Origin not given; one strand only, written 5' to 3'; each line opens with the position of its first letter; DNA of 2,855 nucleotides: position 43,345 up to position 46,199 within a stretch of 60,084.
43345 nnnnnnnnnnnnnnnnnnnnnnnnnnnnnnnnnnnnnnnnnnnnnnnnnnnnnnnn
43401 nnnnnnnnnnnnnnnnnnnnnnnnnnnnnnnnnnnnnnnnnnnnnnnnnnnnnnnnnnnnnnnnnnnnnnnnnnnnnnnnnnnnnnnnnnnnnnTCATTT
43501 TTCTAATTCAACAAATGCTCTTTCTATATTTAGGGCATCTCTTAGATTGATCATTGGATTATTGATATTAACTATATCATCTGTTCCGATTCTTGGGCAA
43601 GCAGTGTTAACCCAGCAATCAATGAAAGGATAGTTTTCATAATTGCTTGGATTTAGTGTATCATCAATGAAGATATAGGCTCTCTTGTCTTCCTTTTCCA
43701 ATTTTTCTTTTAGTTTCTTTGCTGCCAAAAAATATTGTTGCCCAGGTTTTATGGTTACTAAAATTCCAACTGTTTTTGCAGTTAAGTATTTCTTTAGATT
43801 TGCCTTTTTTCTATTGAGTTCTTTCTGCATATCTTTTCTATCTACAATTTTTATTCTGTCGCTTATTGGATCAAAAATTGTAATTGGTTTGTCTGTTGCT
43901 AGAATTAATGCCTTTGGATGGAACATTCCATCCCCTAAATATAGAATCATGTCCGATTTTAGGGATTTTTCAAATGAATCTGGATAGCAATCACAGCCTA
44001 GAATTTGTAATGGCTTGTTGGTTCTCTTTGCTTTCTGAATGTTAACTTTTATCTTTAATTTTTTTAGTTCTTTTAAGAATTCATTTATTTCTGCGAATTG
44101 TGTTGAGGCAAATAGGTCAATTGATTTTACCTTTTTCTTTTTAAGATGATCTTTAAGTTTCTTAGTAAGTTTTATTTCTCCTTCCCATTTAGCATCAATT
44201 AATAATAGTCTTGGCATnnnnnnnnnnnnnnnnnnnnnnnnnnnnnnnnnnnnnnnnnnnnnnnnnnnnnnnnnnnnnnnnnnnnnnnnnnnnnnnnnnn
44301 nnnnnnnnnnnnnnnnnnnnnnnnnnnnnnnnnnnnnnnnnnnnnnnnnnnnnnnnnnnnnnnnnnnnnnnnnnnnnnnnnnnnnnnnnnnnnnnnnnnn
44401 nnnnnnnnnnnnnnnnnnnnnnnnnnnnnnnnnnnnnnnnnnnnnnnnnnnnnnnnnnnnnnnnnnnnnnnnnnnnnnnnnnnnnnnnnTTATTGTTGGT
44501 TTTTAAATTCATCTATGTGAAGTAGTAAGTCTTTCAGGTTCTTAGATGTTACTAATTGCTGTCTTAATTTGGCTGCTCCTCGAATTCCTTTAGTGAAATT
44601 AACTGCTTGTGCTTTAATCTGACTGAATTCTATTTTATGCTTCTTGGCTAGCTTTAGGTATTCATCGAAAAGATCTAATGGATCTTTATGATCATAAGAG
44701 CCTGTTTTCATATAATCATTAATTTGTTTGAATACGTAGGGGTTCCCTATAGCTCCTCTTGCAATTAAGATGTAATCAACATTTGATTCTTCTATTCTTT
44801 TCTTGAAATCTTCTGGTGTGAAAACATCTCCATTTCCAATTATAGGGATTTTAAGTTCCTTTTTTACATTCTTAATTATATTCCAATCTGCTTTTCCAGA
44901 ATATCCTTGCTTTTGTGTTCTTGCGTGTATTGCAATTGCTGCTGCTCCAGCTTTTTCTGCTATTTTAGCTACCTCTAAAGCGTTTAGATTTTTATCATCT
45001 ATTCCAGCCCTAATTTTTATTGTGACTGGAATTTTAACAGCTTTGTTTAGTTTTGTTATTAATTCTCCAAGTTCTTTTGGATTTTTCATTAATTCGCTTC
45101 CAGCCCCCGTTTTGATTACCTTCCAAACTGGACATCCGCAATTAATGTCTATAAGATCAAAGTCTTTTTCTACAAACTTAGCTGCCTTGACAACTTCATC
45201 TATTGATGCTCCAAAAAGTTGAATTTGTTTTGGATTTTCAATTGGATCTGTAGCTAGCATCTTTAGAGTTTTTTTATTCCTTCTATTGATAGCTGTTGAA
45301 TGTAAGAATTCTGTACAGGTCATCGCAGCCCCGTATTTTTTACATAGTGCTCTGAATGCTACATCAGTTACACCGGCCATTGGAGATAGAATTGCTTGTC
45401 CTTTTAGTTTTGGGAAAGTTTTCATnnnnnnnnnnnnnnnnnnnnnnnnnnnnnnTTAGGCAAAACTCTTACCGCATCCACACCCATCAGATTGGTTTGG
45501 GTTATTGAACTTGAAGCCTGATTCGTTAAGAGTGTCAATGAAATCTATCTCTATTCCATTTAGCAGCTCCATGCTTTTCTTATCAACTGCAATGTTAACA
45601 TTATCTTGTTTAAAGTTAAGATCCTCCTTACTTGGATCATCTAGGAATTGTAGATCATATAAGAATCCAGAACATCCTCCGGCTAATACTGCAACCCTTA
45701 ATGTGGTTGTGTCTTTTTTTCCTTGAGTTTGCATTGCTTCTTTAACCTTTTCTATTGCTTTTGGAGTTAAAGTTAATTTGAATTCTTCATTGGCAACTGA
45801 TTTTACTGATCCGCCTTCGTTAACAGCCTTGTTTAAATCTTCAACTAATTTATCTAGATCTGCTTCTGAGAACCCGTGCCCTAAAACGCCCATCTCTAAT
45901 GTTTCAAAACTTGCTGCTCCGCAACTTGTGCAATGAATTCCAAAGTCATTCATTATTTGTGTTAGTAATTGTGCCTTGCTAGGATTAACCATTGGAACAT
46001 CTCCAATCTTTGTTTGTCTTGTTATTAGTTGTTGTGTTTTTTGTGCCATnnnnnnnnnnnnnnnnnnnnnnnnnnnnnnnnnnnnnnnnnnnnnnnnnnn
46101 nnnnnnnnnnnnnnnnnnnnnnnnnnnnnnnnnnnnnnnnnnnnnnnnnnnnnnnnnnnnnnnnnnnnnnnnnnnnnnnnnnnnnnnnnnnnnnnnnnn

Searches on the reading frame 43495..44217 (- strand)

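Call 44: search_protein_families(library=pfam, proteins=[window:43495-44217:-], max_evalue=0.0001)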
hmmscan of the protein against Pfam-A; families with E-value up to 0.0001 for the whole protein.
window:43495-44217:- (240 aa): 1 family
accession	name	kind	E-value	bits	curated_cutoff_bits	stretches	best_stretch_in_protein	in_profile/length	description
PF01866.22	Diphthamide_syn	-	5.5e-39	134.8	33.2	1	16-225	78-285/302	Putative diphthamide synthesis protein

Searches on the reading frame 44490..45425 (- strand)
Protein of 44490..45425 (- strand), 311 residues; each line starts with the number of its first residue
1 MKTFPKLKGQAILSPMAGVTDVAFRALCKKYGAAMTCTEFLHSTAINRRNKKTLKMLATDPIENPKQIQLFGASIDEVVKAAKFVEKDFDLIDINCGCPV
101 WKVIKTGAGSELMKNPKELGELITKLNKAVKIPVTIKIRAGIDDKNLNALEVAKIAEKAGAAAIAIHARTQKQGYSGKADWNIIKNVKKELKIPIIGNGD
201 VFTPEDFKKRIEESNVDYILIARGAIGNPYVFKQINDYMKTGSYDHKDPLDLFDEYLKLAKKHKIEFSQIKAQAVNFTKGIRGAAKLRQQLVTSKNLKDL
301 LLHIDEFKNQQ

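Call 44: search_protein_families(library=pfam, proteins=[window:44490-45425:-], max_evalue=0.0001)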
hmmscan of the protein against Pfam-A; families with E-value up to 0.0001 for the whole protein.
window:44490-45425:- (311 aa): 3 families
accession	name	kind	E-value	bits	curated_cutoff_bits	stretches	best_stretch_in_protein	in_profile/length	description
PF01207.24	Dus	-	1.1e-80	271.5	20.4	1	13-303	2-291/311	Dihydrouridine synthase (Dus)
PF00977.27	His_biosynth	-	1e-05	25.6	23.6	1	108-223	101-220/228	Histidine biosynthesis protein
PF01180.27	DHO_dh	-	2.5e-05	24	27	0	63-207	94-255/291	Dihydroorotate dehydrogenase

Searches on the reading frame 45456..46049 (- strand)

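Call 44: search_protein_families(library=pfam, proteins=[window:45456-46049:-], max_evalue=0.0001)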
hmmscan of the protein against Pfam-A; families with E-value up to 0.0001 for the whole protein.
window:45456-46049:- (197 aa): 2 families
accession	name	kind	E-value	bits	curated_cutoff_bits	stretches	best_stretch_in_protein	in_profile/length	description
PF01521.26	Fe-S_biosyn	-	6.4e-21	75.1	26.3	1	91-194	2-110/110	Iron-sulphur cluster biosynthesis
PF08984.16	DUF1858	-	9.9e-06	26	32.2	1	9-62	1-55/59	Domain of unknown function (DUF1858)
